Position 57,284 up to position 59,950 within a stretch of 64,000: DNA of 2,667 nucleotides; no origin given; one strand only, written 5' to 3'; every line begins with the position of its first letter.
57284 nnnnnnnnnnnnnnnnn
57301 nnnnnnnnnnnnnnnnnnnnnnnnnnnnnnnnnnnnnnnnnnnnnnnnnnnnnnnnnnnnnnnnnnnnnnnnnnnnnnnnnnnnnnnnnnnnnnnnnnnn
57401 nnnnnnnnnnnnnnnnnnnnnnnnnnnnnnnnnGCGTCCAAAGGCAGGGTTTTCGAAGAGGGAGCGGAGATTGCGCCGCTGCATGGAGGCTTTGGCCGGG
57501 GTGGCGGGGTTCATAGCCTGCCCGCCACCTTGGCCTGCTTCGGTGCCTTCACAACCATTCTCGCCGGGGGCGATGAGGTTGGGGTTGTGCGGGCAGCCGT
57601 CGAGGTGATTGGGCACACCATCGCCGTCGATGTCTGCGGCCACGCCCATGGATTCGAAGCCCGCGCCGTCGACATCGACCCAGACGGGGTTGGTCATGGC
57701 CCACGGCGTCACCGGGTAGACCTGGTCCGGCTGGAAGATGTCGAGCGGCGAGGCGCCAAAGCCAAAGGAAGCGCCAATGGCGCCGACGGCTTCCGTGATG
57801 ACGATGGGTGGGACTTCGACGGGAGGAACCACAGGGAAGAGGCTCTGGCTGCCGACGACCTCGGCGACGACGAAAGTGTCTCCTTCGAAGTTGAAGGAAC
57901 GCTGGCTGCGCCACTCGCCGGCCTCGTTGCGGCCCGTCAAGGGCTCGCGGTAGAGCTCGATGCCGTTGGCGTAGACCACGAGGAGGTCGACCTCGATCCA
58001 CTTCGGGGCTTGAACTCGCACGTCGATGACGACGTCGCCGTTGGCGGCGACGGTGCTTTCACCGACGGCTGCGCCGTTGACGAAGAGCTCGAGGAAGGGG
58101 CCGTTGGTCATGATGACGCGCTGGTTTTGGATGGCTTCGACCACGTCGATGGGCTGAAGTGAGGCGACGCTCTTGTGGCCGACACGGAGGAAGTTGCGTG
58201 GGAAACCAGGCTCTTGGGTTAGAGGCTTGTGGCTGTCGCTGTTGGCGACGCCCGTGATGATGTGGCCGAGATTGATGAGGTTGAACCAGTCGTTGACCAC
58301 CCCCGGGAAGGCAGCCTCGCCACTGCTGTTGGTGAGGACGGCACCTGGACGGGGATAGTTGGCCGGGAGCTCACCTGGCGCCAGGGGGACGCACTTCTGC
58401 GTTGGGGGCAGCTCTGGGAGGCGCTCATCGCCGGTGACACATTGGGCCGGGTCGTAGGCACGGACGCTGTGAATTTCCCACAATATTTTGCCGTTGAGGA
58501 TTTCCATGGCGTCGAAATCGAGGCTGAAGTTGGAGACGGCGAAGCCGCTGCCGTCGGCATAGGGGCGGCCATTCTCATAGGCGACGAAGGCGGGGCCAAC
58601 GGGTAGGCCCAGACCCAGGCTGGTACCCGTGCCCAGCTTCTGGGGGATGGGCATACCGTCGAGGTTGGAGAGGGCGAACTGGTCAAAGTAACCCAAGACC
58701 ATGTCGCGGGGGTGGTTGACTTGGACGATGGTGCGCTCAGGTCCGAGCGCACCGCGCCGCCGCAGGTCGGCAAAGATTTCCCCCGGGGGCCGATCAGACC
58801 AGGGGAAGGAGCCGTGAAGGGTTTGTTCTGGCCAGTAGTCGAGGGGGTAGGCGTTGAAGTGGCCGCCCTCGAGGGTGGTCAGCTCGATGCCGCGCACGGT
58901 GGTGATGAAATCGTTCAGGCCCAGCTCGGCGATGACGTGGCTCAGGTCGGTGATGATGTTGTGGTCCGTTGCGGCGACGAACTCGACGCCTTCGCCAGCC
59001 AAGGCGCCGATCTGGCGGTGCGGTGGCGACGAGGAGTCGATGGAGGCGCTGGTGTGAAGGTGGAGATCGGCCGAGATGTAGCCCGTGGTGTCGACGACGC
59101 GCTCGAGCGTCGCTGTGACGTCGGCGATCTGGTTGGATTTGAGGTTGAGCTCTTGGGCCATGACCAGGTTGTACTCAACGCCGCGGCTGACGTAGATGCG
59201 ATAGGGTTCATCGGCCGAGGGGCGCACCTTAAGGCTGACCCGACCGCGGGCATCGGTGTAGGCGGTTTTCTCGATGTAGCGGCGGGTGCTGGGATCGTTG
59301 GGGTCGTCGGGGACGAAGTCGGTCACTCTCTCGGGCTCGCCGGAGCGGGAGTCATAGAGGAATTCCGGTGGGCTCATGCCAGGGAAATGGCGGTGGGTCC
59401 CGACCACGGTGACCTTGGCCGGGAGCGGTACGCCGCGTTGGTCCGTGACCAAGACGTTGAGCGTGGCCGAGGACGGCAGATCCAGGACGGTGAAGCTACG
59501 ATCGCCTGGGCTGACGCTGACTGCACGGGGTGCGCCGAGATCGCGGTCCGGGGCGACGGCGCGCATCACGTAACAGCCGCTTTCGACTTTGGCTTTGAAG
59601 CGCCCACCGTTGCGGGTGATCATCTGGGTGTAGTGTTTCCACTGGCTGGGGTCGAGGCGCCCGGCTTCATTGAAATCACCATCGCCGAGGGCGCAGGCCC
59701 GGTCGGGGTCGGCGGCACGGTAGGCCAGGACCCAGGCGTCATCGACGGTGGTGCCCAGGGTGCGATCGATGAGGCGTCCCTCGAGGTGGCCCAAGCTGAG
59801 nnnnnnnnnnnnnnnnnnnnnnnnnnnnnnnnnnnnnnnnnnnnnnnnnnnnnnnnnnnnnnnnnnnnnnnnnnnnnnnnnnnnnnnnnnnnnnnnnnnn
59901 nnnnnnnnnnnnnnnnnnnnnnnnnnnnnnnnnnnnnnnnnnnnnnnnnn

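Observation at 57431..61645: Giant secreted lipoprotein combining EGF-like cysteine modules, a PHP metallo-phosphoesterase domain and a thrombospondin-type Ca-binding motif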

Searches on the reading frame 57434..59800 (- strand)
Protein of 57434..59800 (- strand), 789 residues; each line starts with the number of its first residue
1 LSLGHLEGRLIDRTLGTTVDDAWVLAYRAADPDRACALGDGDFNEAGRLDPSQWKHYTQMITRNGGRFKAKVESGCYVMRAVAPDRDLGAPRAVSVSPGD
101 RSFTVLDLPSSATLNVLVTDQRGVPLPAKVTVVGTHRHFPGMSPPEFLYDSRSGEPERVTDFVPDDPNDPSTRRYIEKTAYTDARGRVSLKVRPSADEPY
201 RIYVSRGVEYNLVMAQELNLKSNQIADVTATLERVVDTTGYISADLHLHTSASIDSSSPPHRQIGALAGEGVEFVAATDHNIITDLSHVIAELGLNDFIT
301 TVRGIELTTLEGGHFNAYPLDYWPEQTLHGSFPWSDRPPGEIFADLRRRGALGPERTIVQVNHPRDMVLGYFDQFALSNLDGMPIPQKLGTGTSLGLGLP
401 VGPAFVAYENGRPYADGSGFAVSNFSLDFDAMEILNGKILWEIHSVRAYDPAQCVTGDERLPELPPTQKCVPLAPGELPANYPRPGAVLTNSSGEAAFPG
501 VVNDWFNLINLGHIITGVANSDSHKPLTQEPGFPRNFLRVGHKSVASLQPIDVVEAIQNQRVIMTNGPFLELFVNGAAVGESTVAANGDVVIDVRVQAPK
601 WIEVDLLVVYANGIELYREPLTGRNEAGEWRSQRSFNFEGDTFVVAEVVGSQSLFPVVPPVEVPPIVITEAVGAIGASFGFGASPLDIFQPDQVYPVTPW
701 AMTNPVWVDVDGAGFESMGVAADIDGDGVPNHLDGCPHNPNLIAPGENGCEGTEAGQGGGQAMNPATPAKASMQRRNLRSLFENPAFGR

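Call 23: find_related_loci(query=A1, collection=genome_contigs, flank=4000)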
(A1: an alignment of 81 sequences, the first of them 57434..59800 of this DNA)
Query A1 (789 aa) in genome_contigs; peptide patterns used: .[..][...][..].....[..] (x = any residue, [..] = any of these).
388 stretches matched a pattern; 380 encode a relative of the query (tblastn E <= 1e-3); the best 80 are kept; 80 distinct loci.
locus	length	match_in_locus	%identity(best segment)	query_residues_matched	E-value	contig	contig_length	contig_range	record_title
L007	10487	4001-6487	52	1-788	0e+0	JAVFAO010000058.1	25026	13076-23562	MAG: Myxococcota bacterium isolate BF4_93 NODE_5881_length_25026_cov_4.629383_Biofilm4, whole genome shotgun sequence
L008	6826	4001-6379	48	1-784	0e+0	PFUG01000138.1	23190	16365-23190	MAG: Deltaproteobacteria bacterium CG_4_9_14_3_um_filter_63_12 CG_4_9_14_3_um_filter_150_scaffold_1742_c, whole genome s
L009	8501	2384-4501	38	1-789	1e-148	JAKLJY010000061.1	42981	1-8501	MAG: Myxococcota bacterium isolate MAG.78 MAG.78-NODE_61_length_42981_cov_7.839000, whole genome shotgun sequence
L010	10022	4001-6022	40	2-729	2e-147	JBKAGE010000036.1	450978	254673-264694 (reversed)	MAG: Bradymonadia bacterium isolate Ske_MAG24 Ske_MAG24_0036, whole genome shotgun sequence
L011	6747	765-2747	39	1-720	7e-143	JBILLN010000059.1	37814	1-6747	MAG: Bradymonadia bacterium isolate ME2017-08-05_3300034118_group7_bin165 Rohwer_bin1474_scaffold_297_c1, whole genome s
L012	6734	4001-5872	42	55-720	7e-141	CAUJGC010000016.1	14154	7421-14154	MAG: Myxococcota bacterium isolate KLAP81 genome assembly, contig: KLAP81_781194, whole genome shotgun sequence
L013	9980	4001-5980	40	6-720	2e-140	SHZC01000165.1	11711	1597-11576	MAG: Myxococcales bacterium isolate Baikal-deep-G135 BACOMB-C26539, whole genome shotgun sequence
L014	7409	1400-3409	38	4-720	1e-137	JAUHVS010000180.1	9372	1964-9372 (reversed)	MAG: bacterium isolate 1_bin.25 NODE_3340_length_9372_cov_0.755219, whole genome shotgun sequence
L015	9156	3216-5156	39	55-720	4e-136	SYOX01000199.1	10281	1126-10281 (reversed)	MAG: Proteobacteria bacterium isolate F1-80-MAGs165 F1-80__c348021, whole genome shotgun sequence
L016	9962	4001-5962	38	4-710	9e-136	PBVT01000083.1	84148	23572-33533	MAG: Myxococcales bacterium isolate RS415 TaraRedSea_contig_156050, whole genome shotgun sequence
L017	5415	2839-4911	37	4-745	8e-136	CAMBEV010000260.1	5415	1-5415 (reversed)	MAG: Nannocystis exedens isolate TH-08apr19-19 genome assembly, contig: TH-08apr19-C38599, whole genome shotgun sequence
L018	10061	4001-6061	38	4-744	5e-134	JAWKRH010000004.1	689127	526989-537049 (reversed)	MAG: Polyangiaceae bacterium isolate BC1.60 BC1.60.fa-4, whole genome shotgun sequence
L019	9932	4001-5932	39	4-714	7e-134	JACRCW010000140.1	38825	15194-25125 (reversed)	MAG: Deltaproteobacteria bacterium isolate NC_groundwater_1656_Pr3_B-0.1um_70_40 SR-2_scaffold_141_3354031, whole genome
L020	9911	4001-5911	40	59-712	1e-133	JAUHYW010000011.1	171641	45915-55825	MAG: bacterium isolate 3_bin.88 NODE_174_length_171641_cov_3.177262, whole genome shotgun sequence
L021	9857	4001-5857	41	58-714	1e-132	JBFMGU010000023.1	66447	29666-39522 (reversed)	MAG: Myxococcota bacterium isolate MAG305 MAG305_23, whole genome shotgun sequence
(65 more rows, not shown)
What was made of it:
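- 57431..61645 (-): Second gene: a 1404-aa lipoprotein, a multidomain CehA/McbA-family (PHP-type) metallohydrolase. 380 species genomes encode a relative (call 23).
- The family is found in predatory lineages, Myxococcales and Bradymonadia (call 23).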

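Call 26: predict_structure(alignment_id=A1)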
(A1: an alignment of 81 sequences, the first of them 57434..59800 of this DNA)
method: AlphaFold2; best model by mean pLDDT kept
length: 789 residues; sequences in the alignment: 81
mean_pLDDT: 90.8   pTM: 0.90
mean pLDDT of the five models: 90.8, 90.2, 89.5, 89.3, 88.3
residues with pLDDT >= 90: 653; 70-90: 60; 50-70: 30; < 50: 46
segments of 3 or more residues with pLDDT < 50: 394-396, 747-749, 752-789
pLDDT, mean of each block of 10 residues (from residue 1): 96 97 98 97 96 97 98 98 96 98 98 98 98 96 93 93 93 96 98 94 98 95 98 97 98 95 98 97 96 98 94 94 81 92 97 98 91 95 92 60 93 94 97 96 96 95 96 92 93 93 98 98 92 97 93 98 98 98 98 98 97 97 90 98 98 96 64 59 83 94 99 96 91 83 52 44 39 41 43
secondary structure, 60 per line:
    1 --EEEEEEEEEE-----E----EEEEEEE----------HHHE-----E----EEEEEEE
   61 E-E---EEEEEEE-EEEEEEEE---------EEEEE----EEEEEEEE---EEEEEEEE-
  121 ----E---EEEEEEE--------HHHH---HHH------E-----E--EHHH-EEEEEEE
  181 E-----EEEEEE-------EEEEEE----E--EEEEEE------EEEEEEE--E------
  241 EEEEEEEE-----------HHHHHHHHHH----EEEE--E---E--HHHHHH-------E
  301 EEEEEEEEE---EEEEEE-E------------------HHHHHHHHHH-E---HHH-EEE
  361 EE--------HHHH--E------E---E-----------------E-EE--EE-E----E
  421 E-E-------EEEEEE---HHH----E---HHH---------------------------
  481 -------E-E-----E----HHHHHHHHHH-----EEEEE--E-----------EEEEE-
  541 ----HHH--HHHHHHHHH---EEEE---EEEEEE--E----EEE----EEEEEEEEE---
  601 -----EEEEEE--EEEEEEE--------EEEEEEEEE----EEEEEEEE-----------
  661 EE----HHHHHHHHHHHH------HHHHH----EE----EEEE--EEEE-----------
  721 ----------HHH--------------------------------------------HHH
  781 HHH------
elements in order (helices of 4 or more, strands of 3 or more residues): E3-12 E23-29 E54-61 E67-73 E75-82 E92-96 E101-108 E112-119 E129-135 H144-147 E174-181 E187-192 E200-205 E213-218 E225-231 E241-248 H260-269 E274-277 H287-292 E300-309 E313-318 H339-348 E358-362 H371-374 E431-436 H501-510 E516-520 E535-539 H550-558 E562-565 E569-574 E582-584 E589-597 E606-611 E614-620 E629-637 E642-649 H667-678 H685-689 E700-703 E706-709 H778-783
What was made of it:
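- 59096..59800 (-): aa 616-850: two tandem Ig-like / transthyretin-like (CarboxypepD_reg) beta-sandwich domains. AF2 pLDDT is above 93 (call 26).
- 57434..57577 (-): aa 1357-1404: disordered Gly/Pro-rich tail ending in the family's conserved C-terminal motif. Here it reads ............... The family consensus is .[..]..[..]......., often followed by a His-rich end. AF2 pLDDT is below 50 (call 26).
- On PHP superfamily (Pfam PF02811): The AF2 model shows seven alternating beta/alpha elements at high confidence (call 26).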

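Call 29: fold_search(model_id=the predicted structure, library=pdb)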
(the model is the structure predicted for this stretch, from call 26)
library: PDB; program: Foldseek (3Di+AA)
matches with E <= 10: 1673; with E <= 0.001: 88
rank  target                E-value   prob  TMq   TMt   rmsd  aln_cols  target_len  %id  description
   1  6fwv_A                4.3e-09  1.00  0.12  0.17  16.0       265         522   11  The Bacillus anthracis TIE protein (released 2018-08-08)
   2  6fwv_B                4.6e-09  1.00  0.11  0.16  16.4       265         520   11  The Bacillus anthracis TIE protein (released 2018-08-08)
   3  7vcr_B                8.9e-09  1.00  0.15  0.22  14.7       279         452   12  Crystal Structure of PitA fragment from pilus islet-2 of Streptococcus oralis (released 2022-06-01)
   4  4oq1                  1.6e-08  1.00  0.15  0.29  10.4       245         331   11  Structure of the Streptococcal ancillary pilin (released 2014-04-23)
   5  7w6b                  2.8e-08  1.00  0.15  0.15  12.5       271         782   12  Crystal Structure of PitA from pilus islet-2 of Streptococcus oralis (released 2022-06-01)
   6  7vcn_B                4.4e-08  1.00  0.15  0.23  11.8       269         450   12  Crystal Structure of PitA fragment from pilus islet-2 of Streptococcus oralis with Tb-Xo4 (released 2022-07-13)
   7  5f44_B                4.9e-08  1.00  0.18  0.42   8.8       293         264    8  Crystal structure of shaft pilin spaA from Lactobacillus rhamnosus GG (released 2016-07-20)
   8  5hbb_B                6.2e-08  1.00  0.18  0.42   9.0       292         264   10  Crystal structure of shaft pilin spaA from Lactobacillus rhamnosus GG - E139A mutant (released 2016-07-20)
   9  3phs                  7.3e-08  1.00  0.17  0.43  10.5       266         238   14  Crystal Structure of GBS52, the minor pilin in gram-positive pathogen Streptococcus agalactiae (released 2010-11-17)
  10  5j4m_C                7.7e-08  1.00  0.17  0.42   8.9       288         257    9  Crystal structure of shaft pilin SpaA from Lactobacillus rhamnosus GG - E269A/D295N double mutant (released 2016-07-20)
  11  7vcr_A                7.7e-08  1.00  0.15  0.22  13.1       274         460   11  Crystal Structure of PitA fragment from pilus islet-2 of Streptococcus oralis (released 2022-06-01)
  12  5f44_A                1.2e-07  1.00  0.17  0.41   8.5       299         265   10  Crystal structure of shaft pilin spaA from Lactobacillus rhamnosus GG (released 2016-07-20)
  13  5hdl_A                1.3e-07  1.00  0.18  0.42   9.0       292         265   10  Crystal structure of shaft pilin spaA from Lactobacillus rhamnosus GG - E269A mutant (released 2016-07-20)
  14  5j4m_A                1.7e-07  1.00  0.17  0.41   8.8       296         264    9  Crystal structure of shaft pilin SpaA from Lactobacillus rhamnosus GG - E269A/D295N double mutant (released 2016-07-20)
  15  5hbb_C                1.8e-07  1.00  0.18  0.42   9.1       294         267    9  Crystal structure of shaft pilin spaA from Lactobacillus rhamnosus GG - E139A mutant (released 2016-07-20)
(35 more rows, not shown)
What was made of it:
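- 59096..59800 (-): Top Foldseek PDB hits are CnaB-type pilin and adhesin domains, E 4e-9 to 1e-6 (call 29).
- The AF2 model is confident (pLDDT 90.8, pTM 0.90) and shows alternating beta/alpha elements plus Ig-like domains (calls 26, 29).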

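Call 30: search_solved_structures(query=A1, max_evalue=10, show_alignments=3)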
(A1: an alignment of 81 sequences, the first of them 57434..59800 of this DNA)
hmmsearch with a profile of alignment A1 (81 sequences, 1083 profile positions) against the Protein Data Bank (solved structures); distinct sequences matched with E-value up to 10: 14.
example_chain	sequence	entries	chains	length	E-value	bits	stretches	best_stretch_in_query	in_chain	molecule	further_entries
6fwv_A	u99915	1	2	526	0.00042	21.3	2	379-450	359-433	Collagen Adhesion protein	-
9c7v_B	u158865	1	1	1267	0.00053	21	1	379-429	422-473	BOS complex subunit NOMO2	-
9e7m_Ta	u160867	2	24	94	0.0017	19.3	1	372-442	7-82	Tail fiber protein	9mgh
3mn8_A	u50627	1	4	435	0.0025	18.8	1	367-449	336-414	LP15968p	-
5aq0_A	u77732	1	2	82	0.0029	18.6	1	370-450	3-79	CARBOXYPEPTIDASE D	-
9j6z_A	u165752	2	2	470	0.035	15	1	370-452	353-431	Carboxypeptidase D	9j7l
4gc3_A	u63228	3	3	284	0.04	14.8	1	582-617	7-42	L-HISTIDINOL PHOSPHATE PHOSPHATASE | Histidinol-phosphatase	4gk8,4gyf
3qva_A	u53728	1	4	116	0.07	14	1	367-424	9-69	Transthyretin-like protein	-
1m65_A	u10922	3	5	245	0.14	13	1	581-617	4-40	Hypothetical protein ycdX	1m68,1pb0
6hif_Y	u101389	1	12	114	0.2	12.4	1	400-454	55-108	hdh assembly factor Kustc1130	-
3e38_A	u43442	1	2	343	0.73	10.6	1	576-622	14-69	two-domain protein containing predicted PHP-like metal-dependent phosphoesterase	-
1uwy_A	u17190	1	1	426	0.75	10.6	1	370-430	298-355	CARBOXYPEPTIDASE M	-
3k8d_A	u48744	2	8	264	1.2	9.9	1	896-1000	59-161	3-deoxy-manno-octulosonate cytidylyltransferase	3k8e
2anu_A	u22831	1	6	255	3.1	8.5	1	572-617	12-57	hypothetical protein TM0559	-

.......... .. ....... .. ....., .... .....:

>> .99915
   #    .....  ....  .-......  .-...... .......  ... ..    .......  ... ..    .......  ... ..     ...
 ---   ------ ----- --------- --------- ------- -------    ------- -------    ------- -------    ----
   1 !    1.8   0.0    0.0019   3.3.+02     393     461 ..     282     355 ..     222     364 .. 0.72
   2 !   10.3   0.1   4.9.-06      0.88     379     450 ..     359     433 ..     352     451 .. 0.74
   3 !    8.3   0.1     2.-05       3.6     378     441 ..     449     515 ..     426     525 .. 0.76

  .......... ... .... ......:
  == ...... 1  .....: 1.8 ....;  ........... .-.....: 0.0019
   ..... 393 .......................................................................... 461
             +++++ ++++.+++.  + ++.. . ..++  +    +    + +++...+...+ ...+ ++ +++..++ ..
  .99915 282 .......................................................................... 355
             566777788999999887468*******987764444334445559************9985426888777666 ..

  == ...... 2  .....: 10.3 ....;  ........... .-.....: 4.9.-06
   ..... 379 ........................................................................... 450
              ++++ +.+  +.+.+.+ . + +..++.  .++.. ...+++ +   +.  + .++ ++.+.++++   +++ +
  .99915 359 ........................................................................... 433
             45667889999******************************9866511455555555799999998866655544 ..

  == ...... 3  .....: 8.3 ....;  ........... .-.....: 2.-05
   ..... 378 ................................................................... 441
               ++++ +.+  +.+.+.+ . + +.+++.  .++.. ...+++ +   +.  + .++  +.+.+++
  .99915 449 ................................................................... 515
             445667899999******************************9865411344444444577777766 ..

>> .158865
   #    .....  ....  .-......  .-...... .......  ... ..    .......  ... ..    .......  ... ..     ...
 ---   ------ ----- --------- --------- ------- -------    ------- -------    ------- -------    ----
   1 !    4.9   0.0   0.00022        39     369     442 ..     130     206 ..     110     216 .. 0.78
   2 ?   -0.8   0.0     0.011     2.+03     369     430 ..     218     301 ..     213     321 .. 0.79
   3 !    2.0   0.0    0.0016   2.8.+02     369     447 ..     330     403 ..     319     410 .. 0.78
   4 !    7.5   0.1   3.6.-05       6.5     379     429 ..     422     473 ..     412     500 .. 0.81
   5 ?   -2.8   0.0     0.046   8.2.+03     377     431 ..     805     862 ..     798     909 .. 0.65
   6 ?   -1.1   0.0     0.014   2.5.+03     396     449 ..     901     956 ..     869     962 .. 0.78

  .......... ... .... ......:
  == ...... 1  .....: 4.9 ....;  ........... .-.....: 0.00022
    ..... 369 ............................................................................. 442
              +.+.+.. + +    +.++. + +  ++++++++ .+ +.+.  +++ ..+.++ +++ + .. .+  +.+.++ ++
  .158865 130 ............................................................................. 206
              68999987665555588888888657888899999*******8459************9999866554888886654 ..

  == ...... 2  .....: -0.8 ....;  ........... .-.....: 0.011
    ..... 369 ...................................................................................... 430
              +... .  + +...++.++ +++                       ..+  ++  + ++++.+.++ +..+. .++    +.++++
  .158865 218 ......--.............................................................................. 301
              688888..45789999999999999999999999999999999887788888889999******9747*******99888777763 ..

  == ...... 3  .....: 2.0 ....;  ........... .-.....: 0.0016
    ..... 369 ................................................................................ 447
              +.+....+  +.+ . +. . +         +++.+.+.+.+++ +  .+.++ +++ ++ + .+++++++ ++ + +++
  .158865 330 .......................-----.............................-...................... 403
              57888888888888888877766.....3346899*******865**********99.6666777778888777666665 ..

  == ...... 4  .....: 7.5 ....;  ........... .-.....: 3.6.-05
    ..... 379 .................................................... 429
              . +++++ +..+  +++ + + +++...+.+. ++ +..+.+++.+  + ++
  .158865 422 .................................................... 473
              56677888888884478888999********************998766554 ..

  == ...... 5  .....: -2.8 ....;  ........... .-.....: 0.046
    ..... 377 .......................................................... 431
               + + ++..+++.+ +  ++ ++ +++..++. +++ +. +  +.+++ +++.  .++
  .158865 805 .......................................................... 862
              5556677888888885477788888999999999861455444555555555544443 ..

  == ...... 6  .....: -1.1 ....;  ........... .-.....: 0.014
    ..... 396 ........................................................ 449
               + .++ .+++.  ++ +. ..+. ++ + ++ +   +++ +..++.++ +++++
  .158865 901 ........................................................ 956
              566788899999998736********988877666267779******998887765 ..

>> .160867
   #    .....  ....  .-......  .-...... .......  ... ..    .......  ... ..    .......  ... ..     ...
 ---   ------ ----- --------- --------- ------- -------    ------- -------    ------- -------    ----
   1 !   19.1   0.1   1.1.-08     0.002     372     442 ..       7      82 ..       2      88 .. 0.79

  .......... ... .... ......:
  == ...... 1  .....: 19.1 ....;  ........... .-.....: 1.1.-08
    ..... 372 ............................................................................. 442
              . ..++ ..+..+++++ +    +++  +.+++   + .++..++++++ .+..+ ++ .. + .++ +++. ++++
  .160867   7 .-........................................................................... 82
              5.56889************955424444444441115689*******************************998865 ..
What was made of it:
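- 59096..59800 (-): The PDB profile search hits the carboxypeptidase D regulatory domain (call 30).
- Closest known: Cytoplasmic PHP phosphoesterases. Same: Like 3e38, the domain is followed by a beta-sandwich (call 26 for this protein; the description of 3e38 comes from its PDB title in call 30).
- The profile search of solved structures gives weak hits to the PHP enzymes 4gc3, 1m65, 3e38 and 2anu at motifs I-II (call 30).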
